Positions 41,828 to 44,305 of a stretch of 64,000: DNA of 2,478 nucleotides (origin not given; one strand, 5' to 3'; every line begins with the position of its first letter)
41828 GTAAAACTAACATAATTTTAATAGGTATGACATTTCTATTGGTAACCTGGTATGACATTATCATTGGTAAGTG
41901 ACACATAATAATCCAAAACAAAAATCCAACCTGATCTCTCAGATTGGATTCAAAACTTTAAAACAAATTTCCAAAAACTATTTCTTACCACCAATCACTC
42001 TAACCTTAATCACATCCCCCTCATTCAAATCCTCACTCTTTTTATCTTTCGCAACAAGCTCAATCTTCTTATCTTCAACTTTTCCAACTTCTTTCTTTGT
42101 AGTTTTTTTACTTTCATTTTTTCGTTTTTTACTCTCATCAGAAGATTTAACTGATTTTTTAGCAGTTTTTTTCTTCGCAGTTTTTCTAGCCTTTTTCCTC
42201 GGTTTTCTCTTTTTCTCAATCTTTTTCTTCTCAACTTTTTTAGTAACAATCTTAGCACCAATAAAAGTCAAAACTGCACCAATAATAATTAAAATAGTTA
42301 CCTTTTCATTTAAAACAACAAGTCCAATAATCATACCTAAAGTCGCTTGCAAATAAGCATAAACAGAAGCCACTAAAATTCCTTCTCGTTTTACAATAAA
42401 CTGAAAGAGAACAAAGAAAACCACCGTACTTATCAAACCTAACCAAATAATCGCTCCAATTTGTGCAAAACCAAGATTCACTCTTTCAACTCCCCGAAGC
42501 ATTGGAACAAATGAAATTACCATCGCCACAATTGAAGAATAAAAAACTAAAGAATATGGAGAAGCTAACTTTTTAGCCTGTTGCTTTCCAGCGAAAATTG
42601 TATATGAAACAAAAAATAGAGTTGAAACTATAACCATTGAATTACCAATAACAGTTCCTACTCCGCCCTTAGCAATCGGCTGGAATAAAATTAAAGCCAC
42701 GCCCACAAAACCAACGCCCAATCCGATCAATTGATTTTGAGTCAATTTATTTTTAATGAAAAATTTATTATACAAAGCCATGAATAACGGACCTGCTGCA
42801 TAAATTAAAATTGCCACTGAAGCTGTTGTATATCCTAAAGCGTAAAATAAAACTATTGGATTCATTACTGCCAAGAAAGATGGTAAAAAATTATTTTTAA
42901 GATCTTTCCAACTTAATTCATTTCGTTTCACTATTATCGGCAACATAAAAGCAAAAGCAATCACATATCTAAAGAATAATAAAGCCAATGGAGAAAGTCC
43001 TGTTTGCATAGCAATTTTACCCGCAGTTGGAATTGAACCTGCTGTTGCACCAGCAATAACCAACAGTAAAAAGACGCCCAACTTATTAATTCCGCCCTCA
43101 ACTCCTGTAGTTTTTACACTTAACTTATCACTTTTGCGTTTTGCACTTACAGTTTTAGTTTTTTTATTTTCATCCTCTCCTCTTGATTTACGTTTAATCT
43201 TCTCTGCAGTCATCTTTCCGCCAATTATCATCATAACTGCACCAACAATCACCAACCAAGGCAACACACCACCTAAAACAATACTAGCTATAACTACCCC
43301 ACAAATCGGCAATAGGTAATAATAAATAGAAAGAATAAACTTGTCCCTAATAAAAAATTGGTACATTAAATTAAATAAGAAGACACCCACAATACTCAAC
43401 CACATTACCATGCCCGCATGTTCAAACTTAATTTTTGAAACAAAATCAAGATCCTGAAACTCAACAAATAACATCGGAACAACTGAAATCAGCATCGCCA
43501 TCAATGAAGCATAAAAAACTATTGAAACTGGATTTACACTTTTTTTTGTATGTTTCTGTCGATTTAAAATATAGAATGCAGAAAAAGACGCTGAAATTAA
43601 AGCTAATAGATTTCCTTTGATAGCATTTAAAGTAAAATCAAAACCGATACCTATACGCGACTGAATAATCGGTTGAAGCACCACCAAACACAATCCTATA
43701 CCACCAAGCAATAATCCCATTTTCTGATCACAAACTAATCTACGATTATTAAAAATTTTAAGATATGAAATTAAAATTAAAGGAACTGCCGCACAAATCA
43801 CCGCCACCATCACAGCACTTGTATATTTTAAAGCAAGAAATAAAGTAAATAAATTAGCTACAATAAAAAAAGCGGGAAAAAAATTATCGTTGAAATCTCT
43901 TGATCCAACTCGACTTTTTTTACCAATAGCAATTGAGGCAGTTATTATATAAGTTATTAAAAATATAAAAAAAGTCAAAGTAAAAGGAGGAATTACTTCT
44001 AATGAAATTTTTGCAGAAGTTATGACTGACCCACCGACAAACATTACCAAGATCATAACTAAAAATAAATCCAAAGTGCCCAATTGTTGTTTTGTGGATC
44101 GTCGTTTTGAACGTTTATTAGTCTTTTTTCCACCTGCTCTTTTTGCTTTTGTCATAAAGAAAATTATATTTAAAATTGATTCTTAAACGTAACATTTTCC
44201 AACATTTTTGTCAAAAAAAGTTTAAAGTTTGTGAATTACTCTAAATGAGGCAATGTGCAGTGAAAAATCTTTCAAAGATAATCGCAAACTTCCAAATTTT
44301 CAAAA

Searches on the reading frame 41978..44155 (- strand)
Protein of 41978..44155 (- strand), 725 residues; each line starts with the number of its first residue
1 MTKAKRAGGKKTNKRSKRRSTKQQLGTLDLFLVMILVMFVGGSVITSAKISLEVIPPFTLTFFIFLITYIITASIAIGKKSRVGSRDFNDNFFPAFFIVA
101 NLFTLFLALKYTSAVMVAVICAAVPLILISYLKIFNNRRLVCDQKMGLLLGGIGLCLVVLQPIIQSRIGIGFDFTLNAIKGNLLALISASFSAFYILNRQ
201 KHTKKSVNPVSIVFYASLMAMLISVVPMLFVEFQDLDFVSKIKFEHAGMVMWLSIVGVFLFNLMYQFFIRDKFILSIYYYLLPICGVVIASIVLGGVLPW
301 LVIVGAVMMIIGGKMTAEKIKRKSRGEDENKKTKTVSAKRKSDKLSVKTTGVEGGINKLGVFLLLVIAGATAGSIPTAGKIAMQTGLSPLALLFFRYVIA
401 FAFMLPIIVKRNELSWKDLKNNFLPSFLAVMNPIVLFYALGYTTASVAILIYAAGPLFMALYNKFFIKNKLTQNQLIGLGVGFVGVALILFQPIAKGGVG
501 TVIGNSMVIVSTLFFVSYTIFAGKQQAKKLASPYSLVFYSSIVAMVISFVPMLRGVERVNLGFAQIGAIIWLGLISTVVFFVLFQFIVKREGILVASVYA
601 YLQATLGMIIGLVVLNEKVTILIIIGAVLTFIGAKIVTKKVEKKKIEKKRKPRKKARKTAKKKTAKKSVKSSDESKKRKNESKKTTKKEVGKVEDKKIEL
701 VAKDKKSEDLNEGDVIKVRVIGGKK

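Call 65: search_protein_families(library=ncbifam, proteins=[window:41978-44155:-], max_evalue=1e-10)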
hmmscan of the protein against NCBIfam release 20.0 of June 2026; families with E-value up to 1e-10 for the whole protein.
window:41978-44155:- (725 aa): 2 families
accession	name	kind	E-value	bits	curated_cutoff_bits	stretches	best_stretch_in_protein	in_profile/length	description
TIGR00950.1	2A78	equivalog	1.5e-20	73.8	230.2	1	380-633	9-262/264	carboxylate/amino acid/amine transporter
NF050091.1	ArAmAcExpYddG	equivalog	5.5e-16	58.9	300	0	388-639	31-284/285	aromatic amino acid exporter YddG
